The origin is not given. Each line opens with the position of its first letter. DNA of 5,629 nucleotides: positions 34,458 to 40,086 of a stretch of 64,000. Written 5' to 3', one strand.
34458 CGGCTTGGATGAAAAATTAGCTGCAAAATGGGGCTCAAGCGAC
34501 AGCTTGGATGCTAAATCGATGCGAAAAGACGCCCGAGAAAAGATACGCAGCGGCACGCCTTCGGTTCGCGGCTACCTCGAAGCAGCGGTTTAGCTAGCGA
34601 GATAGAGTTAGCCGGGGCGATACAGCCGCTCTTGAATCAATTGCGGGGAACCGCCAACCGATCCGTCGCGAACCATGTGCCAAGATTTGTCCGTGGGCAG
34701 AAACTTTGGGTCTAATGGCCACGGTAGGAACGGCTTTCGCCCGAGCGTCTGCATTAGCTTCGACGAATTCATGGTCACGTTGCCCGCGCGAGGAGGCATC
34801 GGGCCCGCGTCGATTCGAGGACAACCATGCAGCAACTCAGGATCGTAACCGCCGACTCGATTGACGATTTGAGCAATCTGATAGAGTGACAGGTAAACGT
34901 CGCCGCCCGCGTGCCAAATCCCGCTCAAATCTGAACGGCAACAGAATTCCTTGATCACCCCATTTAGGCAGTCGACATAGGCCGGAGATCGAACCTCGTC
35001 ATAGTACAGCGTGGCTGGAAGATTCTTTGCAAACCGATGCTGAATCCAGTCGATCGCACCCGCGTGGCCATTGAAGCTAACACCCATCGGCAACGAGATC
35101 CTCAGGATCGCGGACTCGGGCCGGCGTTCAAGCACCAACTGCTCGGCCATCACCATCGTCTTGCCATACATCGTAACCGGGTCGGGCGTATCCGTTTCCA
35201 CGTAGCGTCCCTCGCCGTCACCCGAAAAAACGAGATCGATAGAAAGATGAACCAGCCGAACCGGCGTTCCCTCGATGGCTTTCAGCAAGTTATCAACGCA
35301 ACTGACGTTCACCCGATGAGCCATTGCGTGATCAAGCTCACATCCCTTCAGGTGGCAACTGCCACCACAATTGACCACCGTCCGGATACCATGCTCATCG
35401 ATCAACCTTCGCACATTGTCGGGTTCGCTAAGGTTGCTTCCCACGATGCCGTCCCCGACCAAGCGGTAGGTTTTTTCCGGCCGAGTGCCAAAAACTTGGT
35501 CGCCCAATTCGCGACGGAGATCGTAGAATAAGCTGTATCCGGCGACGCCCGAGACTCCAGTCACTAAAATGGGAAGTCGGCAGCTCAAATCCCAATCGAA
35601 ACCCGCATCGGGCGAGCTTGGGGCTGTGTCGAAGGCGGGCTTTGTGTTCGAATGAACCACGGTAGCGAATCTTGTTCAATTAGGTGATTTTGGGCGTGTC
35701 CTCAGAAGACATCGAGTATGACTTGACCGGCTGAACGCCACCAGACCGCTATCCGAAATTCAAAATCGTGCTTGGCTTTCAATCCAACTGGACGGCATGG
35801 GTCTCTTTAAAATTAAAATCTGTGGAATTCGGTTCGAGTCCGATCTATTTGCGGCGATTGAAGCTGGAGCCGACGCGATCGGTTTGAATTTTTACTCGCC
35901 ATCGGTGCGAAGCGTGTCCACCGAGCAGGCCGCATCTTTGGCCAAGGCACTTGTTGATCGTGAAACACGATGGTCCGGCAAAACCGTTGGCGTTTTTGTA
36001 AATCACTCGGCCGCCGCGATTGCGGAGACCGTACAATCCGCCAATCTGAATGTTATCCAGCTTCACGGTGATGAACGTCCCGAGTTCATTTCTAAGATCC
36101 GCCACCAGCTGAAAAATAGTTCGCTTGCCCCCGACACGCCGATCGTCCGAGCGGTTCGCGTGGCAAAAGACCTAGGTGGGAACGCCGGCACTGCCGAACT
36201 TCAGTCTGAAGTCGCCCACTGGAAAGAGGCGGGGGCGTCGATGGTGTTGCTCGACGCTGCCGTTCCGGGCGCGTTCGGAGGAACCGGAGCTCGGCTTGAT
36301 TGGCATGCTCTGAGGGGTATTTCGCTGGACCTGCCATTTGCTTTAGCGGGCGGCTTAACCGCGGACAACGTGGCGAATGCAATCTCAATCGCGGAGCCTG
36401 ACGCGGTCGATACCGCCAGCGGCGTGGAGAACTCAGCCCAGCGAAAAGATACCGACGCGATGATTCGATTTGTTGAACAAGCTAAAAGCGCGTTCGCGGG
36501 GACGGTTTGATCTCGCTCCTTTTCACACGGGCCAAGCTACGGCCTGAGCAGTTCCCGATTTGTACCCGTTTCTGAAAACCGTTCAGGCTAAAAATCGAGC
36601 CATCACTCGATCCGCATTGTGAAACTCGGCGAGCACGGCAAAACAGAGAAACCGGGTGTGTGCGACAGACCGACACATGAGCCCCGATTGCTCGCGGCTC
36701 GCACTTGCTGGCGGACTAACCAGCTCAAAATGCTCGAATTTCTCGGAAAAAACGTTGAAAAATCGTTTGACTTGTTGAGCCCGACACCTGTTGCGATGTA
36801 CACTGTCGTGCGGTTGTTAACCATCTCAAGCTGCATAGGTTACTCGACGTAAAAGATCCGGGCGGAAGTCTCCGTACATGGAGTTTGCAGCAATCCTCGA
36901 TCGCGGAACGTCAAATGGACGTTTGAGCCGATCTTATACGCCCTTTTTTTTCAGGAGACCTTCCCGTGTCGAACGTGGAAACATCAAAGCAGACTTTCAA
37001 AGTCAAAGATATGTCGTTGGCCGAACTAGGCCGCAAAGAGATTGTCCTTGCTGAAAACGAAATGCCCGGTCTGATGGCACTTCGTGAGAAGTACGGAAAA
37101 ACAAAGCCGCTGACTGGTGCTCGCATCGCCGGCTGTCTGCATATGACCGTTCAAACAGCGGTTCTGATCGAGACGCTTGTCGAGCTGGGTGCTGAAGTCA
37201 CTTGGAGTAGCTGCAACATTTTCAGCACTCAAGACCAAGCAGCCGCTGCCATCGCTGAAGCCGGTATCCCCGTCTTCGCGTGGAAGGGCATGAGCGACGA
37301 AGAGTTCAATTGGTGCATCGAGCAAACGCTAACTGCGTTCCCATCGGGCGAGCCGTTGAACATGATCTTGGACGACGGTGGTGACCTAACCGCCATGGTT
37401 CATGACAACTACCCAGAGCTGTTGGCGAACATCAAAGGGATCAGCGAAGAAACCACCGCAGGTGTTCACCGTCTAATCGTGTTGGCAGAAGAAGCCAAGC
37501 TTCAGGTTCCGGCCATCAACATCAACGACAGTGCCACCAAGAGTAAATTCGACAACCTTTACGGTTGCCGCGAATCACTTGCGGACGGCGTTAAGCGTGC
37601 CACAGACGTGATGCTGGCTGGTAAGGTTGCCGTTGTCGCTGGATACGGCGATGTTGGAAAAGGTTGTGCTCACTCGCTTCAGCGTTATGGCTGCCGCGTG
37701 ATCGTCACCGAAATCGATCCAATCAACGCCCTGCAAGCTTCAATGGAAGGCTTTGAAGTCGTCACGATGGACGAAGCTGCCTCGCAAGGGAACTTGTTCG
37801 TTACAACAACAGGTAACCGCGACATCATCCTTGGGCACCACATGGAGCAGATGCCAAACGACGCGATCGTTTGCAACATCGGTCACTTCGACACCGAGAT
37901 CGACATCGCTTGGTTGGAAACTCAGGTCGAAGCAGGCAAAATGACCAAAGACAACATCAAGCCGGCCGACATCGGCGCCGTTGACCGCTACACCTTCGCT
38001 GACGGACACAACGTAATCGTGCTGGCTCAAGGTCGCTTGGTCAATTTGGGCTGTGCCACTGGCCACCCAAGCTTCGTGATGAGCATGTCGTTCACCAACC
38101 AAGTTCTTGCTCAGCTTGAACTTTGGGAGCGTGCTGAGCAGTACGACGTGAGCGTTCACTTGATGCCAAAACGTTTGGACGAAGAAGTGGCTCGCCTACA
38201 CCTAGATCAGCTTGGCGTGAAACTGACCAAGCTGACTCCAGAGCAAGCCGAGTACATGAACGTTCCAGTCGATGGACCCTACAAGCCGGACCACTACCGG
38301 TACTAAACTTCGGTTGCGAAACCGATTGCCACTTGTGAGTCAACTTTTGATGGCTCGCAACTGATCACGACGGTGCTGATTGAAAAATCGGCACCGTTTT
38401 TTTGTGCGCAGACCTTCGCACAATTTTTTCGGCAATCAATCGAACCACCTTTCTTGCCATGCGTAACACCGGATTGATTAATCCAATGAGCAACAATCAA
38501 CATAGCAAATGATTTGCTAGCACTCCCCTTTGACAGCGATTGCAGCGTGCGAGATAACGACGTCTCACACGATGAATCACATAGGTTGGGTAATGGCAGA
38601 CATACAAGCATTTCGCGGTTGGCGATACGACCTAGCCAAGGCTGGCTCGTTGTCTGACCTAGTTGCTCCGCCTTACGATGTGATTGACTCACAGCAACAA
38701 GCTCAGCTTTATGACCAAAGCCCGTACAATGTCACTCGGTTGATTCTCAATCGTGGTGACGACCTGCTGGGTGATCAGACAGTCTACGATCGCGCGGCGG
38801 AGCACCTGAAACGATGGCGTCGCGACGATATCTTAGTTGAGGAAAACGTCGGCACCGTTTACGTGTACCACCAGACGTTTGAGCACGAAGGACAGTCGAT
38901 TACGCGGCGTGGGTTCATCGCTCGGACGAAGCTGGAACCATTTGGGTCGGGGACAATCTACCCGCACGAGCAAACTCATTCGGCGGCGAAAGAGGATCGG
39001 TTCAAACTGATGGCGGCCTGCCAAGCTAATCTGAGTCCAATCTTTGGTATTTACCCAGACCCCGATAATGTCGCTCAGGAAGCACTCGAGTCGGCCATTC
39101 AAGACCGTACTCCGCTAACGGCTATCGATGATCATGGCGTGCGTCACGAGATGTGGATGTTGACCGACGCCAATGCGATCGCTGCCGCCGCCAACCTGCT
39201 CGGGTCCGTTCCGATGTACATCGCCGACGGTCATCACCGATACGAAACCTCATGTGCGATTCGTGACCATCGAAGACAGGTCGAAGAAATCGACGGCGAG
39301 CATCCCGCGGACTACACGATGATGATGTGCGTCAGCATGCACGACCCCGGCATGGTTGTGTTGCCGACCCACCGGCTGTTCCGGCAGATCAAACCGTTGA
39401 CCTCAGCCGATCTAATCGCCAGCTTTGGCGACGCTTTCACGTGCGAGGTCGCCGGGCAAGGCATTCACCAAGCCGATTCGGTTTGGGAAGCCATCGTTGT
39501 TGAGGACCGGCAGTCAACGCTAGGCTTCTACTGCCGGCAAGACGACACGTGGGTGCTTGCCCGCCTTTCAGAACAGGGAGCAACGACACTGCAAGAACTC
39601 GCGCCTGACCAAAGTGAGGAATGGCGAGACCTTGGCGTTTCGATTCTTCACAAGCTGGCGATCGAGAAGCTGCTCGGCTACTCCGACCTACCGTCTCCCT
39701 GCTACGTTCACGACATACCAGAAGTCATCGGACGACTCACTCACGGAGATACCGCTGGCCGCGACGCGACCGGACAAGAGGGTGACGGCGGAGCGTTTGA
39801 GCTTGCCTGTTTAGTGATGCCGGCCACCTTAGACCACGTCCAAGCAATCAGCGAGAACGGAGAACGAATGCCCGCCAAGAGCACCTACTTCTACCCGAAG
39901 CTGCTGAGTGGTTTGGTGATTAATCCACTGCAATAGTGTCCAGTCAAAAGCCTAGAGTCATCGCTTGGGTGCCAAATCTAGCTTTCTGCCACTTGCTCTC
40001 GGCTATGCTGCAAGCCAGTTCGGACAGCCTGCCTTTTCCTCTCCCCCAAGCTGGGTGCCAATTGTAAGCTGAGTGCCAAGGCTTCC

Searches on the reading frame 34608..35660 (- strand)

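Call 84: search_protein_families(library=pfam, proteins=[window:34608-35660:-], max_evalue=0.001)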
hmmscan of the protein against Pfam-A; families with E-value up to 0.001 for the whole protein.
window:34608-35660:- (350 aa): 3 families
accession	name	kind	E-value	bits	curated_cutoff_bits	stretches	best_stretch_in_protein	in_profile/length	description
PF04321.23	RmlD_sub_bind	-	7.6e-34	117.5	27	1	31-309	3-270/287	RmlD substrate binding domain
PF01370.27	Epimerase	-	1.2e-13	51.5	20.9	1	31-195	1-176/240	NAD dependent epimerase/dehydratase family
PF16363.11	GDP_Man_Dehyd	-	8.8e-06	25.8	27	1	72-181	56-169/332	GDP-mannose 4,6 dehydratase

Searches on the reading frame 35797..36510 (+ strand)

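Call 84: search_protein_families(library=pfam, proteins=[window:35797-36510:+], max_evalue=0.001)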
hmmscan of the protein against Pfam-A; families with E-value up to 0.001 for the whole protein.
window:35797-36510:+ (237 aa): 1 family
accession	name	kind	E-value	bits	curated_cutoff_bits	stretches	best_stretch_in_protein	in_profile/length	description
PF00697.28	PRAI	-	2.6e-37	128.9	22.7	1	7-227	2-192/193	N-(5'phosphoribosyl)anthranilate (PRA) isomerase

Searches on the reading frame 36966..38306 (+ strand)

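Call 7: search_protein_families(library=pfam, proteins=[window:36966-38306:+], max_evalue=0.001)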
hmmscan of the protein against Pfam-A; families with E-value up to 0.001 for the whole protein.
window:36966-38306:+ (446 aa): 5 families
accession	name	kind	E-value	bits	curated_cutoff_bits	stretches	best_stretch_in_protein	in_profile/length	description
PF05221.23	AdoHcyase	-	3.7e-133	443.7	25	2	11-147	2-138/299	S-adenosyl-L-homocysteine hydrolase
PF00670.27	AdoHcyase_NAD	-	1.9e-78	262.6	27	1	197-366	1-162/162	S-adenosyl-L-homocysteine hydrolase, NAD binding domain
PF02826.25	2-Hacid_dh_C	-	1e-07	31.9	25.1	1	215-307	32-128/178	D-isomer specific 2-hydroxyacid dehydrogenase, NAD binding domain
PF07991.19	KARI_N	-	2.3e-05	24.5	20.6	1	217-279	2-65/165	Acetohydroxy acid isomeroreductase, NADPH-binding domain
PF02254.24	TrkA_N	-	8.9e-05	23.2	23.8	1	223-270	2-49/116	TrkA-N domain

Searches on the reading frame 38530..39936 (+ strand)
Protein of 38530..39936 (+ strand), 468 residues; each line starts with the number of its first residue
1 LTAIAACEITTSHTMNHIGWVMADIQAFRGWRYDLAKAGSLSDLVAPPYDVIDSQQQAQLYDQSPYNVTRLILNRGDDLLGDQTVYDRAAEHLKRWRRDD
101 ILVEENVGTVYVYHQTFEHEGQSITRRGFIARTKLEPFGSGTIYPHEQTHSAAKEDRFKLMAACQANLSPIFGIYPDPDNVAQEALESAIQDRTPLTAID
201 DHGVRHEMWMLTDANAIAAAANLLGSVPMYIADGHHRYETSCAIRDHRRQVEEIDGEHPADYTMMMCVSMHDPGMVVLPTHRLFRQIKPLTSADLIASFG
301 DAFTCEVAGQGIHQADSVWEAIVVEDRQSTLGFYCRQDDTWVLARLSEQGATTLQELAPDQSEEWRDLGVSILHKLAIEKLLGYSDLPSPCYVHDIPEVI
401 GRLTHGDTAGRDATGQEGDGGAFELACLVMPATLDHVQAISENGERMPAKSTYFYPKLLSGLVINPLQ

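Call 7: search_protein_families(library=pfam, proteins=[window:38530-39936:+], max_evalue=0.001)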
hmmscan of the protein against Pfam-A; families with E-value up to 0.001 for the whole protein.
window:38530-39936:+ (468 aa): 1 family
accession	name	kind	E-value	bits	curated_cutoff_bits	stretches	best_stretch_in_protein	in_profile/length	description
PF06245.16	DUF1015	-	1.6e-87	293.9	25.8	1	25-349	1-311/325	Protein of unknown function (DUF1015)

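Call 61: search_protein_families(library=ncbifam, proteins=[window:38530-39936:+], max_evalue=0.00001)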
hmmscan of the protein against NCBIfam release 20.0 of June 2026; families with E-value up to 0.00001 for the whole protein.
window:38530-39936:+ (468 aa): 0 families
